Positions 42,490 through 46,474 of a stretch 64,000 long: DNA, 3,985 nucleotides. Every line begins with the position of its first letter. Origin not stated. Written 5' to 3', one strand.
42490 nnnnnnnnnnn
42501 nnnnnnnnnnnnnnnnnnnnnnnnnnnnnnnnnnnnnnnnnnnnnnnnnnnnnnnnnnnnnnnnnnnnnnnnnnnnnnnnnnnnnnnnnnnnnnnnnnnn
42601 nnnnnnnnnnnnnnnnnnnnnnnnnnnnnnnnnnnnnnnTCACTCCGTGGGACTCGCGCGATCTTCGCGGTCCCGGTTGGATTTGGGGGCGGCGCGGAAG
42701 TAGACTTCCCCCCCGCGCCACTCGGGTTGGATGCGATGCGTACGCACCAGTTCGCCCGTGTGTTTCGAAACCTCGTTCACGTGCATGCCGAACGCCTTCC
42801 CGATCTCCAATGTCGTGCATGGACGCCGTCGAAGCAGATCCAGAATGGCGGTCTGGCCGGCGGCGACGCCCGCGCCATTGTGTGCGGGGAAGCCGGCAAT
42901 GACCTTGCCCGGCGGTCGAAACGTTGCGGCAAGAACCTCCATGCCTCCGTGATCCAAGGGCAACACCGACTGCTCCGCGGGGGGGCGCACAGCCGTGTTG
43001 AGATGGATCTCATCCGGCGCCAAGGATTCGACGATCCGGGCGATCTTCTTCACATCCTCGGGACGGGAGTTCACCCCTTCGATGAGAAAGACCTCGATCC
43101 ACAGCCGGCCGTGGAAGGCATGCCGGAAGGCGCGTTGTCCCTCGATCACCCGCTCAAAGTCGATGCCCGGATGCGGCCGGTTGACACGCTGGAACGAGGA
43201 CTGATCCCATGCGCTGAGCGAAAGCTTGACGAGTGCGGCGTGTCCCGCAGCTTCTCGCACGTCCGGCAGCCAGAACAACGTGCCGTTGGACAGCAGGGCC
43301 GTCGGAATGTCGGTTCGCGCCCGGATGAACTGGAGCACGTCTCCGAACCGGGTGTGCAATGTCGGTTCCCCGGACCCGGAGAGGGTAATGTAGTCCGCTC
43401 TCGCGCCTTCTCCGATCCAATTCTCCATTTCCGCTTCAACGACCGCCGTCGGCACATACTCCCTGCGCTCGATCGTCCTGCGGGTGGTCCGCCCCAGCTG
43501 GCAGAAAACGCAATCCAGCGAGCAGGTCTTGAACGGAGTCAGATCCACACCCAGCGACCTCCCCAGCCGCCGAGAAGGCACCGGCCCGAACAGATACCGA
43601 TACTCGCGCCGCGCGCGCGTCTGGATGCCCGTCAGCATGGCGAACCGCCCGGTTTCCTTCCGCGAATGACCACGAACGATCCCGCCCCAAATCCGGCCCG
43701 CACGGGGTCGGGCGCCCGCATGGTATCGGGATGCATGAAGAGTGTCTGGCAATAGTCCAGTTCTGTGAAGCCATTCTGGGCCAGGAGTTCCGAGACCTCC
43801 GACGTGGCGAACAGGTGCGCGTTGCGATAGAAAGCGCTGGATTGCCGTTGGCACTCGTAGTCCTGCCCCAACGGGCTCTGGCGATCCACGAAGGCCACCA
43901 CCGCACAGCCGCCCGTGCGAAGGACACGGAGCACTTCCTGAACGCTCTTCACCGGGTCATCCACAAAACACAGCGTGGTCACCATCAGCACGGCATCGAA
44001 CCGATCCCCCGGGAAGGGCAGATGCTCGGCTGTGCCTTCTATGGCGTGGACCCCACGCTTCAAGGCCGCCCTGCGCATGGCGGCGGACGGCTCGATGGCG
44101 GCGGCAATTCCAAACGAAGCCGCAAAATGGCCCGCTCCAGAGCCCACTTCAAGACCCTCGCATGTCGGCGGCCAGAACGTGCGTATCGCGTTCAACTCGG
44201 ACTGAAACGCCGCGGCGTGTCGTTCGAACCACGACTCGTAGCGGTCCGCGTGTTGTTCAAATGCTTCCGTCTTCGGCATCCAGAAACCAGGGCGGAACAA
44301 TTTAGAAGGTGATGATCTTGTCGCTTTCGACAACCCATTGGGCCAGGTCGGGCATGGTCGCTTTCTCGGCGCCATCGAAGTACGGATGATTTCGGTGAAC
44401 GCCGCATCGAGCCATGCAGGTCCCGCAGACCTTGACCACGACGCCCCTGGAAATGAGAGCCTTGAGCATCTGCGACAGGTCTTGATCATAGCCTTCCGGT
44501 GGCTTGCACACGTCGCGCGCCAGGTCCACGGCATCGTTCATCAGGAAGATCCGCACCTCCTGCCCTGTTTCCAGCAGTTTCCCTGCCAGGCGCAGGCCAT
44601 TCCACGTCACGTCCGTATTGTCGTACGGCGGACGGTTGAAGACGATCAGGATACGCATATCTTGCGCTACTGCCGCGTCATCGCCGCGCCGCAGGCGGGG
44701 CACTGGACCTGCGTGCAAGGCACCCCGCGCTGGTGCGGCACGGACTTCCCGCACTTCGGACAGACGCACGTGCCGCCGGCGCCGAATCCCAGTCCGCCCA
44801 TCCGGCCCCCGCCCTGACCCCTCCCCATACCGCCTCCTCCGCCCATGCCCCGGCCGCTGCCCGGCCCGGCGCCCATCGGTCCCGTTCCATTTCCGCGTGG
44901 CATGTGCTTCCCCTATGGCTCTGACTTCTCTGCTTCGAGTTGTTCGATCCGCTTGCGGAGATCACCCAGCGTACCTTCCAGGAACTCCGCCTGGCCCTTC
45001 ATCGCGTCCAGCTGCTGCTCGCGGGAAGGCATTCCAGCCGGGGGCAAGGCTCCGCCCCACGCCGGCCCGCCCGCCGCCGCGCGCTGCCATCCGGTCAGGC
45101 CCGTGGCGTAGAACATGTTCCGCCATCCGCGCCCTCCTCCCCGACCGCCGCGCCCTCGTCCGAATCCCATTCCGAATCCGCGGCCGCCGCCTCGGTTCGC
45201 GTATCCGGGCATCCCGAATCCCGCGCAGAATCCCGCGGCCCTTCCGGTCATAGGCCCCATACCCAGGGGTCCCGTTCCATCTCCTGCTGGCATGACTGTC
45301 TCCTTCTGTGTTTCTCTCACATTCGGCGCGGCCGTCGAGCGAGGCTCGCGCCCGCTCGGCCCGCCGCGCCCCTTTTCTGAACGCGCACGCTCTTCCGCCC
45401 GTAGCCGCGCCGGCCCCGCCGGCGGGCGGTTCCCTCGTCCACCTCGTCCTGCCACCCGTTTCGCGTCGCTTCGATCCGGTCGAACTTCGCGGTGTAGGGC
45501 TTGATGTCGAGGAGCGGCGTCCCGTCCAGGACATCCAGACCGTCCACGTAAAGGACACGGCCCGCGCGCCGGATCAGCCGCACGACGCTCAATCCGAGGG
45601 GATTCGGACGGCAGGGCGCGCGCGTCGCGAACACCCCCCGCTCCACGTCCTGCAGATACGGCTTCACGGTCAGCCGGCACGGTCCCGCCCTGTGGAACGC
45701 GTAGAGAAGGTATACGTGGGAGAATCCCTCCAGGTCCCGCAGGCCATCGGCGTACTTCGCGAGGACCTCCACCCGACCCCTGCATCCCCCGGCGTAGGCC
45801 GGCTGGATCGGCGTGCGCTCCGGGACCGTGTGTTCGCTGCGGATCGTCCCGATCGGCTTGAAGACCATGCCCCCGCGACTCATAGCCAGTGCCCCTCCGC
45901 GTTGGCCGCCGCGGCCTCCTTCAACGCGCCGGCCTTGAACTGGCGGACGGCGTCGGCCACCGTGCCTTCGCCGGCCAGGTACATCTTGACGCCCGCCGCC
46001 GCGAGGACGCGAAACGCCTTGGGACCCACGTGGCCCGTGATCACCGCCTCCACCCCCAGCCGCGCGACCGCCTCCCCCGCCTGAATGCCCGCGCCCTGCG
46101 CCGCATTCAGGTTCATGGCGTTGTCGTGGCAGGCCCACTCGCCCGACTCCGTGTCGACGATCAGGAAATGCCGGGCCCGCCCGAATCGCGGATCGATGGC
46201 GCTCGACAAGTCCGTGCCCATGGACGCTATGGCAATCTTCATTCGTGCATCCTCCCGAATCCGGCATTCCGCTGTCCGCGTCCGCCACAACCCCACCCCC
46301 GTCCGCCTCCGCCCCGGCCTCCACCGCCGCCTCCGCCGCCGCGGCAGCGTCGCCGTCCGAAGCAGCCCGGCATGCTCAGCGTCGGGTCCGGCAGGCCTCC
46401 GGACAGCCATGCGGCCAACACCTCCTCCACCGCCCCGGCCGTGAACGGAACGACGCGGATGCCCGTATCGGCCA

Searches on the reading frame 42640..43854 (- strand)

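Call 80: search_protein_families(library=pfam, proteins=[window:42640-43854:-], max_evalue=0.0001)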
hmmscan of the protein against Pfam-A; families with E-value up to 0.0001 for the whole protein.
window:42640-43854:- (404 aa): 1 family
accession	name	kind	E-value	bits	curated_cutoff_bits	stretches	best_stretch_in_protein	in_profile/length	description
PF04055.27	Radical_SAM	-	3.9e-14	53.6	29.5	1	107-264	3-157/166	Radical SAM superfamily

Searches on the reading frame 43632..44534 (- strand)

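Call 80: search_protein_families(library=pfam, proteins=[window:43632-44534:-], max_evalue=0.0001)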
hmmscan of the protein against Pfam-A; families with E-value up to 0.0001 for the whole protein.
window:43632-44534:- (300 aa): 6 families
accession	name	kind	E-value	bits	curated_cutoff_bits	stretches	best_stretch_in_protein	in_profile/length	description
PF08241.18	Methyltransf_11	-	2.9e-16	60.3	21.2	1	128-212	1-94/95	Methyltransferase domain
PF13649.12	Methyltransf_25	-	1.5e-10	42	27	1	128-209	2-97/97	Methyltransferase domain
PF13489.12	Methyltransf_23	-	6.7e-09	36.1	27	1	125-257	24-160/164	Methyltransferase domain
PF13847.12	Methyltransf_31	-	1.4e-06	28.4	27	1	146-226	40-120/145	Methyltransferase domain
PF08242.18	Methyltransf_12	-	1.2e-05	26.4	30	1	128-210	1-97/98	Methyltransferase domain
PF01209.24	Ubie_methyltran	-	9.7e-05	22.3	20.1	0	159-213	98-151/233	ubiE/COQ5 methyltransferase family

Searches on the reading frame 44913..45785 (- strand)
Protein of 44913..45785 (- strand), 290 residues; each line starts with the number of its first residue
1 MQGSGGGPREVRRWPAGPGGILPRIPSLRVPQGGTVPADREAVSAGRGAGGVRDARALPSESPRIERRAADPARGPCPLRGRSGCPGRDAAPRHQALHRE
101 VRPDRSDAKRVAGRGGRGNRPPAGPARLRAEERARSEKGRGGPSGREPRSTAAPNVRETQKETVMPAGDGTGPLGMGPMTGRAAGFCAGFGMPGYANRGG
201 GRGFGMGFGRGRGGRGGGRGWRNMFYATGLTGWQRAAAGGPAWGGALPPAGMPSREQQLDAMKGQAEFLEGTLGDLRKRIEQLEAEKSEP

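Call 80: search_protein_families(library=pfam, proteins=[window:44913-45785:-], max_evalue=0.0001)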
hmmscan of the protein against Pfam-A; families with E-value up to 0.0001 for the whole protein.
window:44913-45785:- (290 aa): 1 family
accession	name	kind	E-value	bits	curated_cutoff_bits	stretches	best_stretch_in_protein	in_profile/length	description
PF17253.7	DUF5320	-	7.5e-23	82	27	1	165-283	1-99/99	Family of unknown function (DUF5320)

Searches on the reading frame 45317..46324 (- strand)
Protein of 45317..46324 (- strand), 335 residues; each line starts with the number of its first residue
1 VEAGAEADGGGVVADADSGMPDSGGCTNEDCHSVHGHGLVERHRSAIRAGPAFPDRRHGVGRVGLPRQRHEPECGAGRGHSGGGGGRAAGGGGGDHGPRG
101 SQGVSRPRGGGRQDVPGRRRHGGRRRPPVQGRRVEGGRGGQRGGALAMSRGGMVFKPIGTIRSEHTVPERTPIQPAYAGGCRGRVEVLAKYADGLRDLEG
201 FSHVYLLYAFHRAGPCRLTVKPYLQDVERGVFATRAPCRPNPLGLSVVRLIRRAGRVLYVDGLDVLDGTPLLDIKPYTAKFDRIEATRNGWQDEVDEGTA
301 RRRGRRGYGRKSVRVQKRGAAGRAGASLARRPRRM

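Call 80: search_protein_families(library=pfam, proteins=[window:45317-46324:-], max_evalue=0.0001)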
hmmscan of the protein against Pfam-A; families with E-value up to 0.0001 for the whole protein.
window:45317-46324:- (335 aa): 1 family
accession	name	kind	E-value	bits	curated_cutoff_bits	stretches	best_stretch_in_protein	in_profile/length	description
PF01980.22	TrmO_N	-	3.8e-38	130.7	26.8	1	171-282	2-116/116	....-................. O N-terminal domain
